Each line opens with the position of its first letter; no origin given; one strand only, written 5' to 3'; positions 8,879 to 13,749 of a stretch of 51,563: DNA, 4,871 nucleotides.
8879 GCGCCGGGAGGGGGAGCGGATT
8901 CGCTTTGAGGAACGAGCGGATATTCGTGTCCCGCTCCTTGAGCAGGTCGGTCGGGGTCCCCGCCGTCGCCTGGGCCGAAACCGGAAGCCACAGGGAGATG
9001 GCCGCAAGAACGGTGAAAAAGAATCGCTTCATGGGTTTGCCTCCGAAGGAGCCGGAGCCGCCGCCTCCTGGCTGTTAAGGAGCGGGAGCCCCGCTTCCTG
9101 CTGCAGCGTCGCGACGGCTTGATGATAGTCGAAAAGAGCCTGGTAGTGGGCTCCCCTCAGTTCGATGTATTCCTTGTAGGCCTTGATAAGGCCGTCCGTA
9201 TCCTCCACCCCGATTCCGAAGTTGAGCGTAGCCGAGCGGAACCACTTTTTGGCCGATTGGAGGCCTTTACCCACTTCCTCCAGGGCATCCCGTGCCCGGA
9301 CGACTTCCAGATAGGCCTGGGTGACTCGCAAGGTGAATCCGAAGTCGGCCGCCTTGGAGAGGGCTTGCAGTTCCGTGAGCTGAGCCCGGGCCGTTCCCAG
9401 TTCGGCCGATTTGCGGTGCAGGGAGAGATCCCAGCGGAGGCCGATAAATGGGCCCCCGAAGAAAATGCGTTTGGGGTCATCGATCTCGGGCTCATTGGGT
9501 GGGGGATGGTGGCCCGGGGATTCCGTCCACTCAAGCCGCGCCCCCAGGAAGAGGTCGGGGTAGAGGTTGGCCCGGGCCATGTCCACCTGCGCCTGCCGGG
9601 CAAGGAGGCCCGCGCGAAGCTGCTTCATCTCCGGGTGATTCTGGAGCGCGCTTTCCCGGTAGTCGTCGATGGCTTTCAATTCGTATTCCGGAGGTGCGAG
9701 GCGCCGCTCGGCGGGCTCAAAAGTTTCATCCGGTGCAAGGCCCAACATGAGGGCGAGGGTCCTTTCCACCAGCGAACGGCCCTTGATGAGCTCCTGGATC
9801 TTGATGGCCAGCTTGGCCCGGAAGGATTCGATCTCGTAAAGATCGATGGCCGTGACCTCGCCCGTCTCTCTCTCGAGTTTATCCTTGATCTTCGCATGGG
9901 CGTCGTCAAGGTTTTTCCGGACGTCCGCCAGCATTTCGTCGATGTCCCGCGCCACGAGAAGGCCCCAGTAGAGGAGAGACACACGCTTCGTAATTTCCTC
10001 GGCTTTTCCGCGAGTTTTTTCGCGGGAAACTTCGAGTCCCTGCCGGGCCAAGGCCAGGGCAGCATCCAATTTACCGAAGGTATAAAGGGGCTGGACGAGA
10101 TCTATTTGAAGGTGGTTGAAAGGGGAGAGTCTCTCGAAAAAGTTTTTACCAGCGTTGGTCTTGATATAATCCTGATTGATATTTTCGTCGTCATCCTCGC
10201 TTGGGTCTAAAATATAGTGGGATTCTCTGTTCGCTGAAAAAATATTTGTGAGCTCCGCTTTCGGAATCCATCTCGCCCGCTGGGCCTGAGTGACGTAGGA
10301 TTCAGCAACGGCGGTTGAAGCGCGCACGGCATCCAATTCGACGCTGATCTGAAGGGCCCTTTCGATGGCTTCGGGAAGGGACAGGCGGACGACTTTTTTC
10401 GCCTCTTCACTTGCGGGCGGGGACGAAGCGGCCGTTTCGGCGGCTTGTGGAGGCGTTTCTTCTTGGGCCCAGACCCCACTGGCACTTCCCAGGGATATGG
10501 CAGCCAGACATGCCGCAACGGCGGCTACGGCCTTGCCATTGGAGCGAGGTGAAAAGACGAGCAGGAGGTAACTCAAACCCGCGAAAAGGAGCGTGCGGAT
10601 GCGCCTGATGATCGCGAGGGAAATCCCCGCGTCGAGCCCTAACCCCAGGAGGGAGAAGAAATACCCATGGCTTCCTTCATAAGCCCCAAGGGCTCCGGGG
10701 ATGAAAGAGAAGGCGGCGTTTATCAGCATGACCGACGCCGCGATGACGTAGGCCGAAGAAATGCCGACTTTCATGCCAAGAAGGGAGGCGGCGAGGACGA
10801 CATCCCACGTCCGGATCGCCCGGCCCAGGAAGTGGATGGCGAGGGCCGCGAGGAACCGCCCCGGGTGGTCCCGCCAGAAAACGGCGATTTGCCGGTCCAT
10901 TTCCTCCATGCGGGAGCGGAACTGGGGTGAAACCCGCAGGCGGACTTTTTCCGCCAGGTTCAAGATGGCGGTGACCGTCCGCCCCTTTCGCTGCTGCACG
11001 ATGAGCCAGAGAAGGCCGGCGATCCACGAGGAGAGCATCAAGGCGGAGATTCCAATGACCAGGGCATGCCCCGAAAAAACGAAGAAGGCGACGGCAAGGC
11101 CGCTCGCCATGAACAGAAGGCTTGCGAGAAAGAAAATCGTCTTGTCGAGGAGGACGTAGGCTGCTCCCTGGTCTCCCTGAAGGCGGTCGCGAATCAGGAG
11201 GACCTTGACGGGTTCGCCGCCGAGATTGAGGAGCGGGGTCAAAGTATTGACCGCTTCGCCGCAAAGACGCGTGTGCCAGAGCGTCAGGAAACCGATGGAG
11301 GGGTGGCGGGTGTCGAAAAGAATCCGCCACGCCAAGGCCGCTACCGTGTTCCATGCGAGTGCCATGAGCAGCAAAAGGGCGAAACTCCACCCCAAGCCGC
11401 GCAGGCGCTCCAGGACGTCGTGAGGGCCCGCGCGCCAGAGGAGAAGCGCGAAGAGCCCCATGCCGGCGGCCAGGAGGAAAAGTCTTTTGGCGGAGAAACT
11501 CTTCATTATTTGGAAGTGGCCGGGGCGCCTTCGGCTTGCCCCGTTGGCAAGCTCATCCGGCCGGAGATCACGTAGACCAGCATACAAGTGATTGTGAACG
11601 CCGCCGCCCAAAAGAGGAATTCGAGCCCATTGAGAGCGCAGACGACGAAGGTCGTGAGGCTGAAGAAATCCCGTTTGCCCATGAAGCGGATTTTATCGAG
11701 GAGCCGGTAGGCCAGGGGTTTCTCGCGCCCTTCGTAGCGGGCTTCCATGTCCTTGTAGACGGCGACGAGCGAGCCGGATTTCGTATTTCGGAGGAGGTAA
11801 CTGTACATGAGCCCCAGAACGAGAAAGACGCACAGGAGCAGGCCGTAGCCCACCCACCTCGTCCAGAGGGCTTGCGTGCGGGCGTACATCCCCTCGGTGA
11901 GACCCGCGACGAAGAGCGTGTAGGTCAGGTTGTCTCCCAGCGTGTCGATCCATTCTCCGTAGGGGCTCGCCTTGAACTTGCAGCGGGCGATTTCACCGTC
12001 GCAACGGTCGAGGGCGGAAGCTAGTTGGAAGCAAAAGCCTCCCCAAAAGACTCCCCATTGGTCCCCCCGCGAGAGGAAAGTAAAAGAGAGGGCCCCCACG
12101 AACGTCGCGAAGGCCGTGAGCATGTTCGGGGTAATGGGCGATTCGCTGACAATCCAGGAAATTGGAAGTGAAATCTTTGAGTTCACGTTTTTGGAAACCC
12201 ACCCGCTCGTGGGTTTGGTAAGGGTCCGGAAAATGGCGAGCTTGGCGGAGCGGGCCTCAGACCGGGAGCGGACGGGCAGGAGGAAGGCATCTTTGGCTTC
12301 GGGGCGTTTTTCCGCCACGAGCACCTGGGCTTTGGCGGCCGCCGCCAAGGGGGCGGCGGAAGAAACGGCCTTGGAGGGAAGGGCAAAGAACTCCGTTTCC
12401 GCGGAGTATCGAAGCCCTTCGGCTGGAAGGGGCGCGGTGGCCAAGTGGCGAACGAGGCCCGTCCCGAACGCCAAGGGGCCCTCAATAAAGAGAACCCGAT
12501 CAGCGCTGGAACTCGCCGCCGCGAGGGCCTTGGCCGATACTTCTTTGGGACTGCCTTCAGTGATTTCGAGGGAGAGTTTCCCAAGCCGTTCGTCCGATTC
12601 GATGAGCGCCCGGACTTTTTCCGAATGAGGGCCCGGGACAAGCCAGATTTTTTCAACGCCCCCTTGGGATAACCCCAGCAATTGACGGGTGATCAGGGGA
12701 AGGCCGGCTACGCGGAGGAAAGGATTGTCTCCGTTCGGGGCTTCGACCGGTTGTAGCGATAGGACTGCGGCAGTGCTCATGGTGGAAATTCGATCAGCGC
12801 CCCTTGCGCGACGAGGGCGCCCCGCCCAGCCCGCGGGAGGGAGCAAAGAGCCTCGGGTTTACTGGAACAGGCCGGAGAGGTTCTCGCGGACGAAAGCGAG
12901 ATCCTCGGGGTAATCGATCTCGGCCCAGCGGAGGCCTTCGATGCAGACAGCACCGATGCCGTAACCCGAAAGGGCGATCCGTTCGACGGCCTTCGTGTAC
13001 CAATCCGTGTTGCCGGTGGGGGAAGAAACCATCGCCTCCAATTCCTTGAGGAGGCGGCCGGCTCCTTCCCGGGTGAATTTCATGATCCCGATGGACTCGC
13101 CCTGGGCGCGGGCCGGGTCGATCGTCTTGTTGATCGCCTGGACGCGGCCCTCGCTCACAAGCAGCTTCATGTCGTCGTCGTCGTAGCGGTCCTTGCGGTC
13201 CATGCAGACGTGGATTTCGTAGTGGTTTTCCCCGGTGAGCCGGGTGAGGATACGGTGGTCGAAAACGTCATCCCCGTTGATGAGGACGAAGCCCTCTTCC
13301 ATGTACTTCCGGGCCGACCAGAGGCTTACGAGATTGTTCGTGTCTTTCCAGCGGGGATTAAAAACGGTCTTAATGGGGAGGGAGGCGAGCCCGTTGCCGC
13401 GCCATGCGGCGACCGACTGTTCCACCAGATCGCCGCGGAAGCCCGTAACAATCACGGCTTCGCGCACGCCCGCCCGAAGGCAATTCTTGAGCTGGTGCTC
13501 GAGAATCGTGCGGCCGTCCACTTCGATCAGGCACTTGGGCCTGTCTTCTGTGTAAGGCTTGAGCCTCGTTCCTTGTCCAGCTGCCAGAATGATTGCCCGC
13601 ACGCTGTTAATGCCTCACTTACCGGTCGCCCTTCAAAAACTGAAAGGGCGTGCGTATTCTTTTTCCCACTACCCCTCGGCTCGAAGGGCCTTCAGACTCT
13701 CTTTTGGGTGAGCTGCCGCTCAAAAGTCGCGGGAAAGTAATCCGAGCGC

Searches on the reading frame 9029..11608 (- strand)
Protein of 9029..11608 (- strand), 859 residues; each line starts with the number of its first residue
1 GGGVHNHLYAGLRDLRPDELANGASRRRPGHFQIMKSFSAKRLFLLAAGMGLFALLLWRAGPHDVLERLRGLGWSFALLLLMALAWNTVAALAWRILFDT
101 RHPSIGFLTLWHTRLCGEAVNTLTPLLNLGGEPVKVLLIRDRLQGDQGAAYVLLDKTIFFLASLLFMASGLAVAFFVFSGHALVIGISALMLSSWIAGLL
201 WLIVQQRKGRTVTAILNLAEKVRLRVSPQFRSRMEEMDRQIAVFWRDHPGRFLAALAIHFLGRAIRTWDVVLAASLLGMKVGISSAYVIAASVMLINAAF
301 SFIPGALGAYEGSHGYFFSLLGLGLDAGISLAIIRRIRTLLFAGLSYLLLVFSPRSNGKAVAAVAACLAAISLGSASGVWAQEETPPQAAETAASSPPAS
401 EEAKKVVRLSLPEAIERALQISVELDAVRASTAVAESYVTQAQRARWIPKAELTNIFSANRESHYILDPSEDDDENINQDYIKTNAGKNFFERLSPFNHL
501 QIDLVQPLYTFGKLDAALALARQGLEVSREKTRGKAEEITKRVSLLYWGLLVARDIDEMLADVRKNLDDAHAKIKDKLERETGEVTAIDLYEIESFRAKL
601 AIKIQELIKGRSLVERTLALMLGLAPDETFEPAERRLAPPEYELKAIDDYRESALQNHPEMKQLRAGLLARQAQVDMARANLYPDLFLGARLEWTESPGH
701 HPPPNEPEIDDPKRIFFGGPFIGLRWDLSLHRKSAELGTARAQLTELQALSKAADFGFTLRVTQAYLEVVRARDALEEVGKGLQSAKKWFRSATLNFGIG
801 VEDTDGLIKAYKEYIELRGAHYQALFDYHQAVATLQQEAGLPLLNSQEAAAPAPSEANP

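Call 60: search_protein_families(library=pfam, proteins=[window:9029-11608:-], max_evalue=0.00001)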
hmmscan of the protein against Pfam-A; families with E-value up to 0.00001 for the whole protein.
window:9029-11608:- (859 aa): 2 families
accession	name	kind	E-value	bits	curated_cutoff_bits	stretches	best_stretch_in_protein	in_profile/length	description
PF02321.23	OEP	-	2.1e-23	83.5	22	2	648-837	2-184/187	Outer membrane efflux protein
PF03706.18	LPG_synthase_TM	-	1.2e-20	74.6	33.4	1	48-343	3-298/302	Lysylphosphatidylglycerol synthase TM region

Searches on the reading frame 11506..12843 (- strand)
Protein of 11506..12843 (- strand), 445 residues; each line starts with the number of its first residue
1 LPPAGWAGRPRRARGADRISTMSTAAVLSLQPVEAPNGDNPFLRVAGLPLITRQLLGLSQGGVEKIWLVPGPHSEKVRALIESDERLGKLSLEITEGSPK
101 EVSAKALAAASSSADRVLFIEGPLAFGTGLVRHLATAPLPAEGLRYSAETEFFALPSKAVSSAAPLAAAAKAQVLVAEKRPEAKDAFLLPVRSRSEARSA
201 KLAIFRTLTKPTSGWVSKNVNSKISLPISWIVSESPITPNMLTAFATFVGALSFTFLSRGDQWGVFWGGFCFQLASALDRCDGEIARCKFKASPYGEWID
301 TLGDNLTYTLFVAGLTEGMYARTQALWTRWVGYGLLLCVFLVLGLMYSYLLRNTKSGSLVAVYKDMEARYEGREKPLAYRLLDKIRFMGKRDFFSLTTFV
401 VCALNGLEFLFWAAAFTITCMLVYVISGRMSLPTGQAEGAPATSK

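Call 60: search_protein_families(library=pfam, proteins=[window:11506-12843:-], max_evalue=0.00001)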
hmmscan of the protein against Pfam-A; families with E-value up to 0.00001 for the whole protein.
window:11506-12843:- (445 aa): 1 family
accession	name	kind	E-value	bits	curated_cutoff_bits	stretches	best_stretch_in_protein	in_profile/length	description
PF01066.26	CDP-OH_P_transf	-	7.1e-10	39.9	22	1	238-342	3-99/152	CDP-alcohol phosphatidyltransferase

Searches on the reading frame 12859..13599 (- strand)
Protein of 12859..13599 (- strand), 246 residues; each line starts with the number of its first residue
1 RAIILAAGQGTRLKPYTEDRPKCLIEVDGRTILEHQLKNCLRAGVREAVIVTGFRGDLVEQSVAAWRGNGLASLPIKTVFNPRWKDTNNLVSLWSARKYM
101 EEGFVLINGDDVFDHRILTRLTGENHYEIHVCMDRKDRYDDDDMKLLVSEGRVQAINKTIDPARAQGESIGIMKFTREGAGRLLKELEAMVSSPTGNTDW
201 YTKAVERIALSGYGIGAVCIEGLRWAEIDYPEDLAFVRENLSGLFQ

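Call 60: search_protein_families(library=pfam, proteins=[window:12859-13599:-], max_evalue=0.00001)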
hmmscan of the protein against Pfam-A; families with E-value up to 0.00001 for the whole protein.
window:12859-13599:- (246 aa): 3 families
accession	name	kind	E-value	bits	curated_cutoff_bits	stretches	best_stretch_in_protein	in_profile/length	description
PF12804.13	NTP_transf_3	-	1.7e-13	51.5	27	1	2-137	1-126/160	MobA-like NTP transferase domain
PF00483.29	NTP_transferase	-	5.7e-12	46.2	21.2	1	2-115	2-115/245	Nucleotidyl transferase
PF01128.25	IspD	-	4.9e-06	26.9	27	1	2-57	3-55/221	2-C-methyl-D-erythritol 4-phosphate cytidylyltransferase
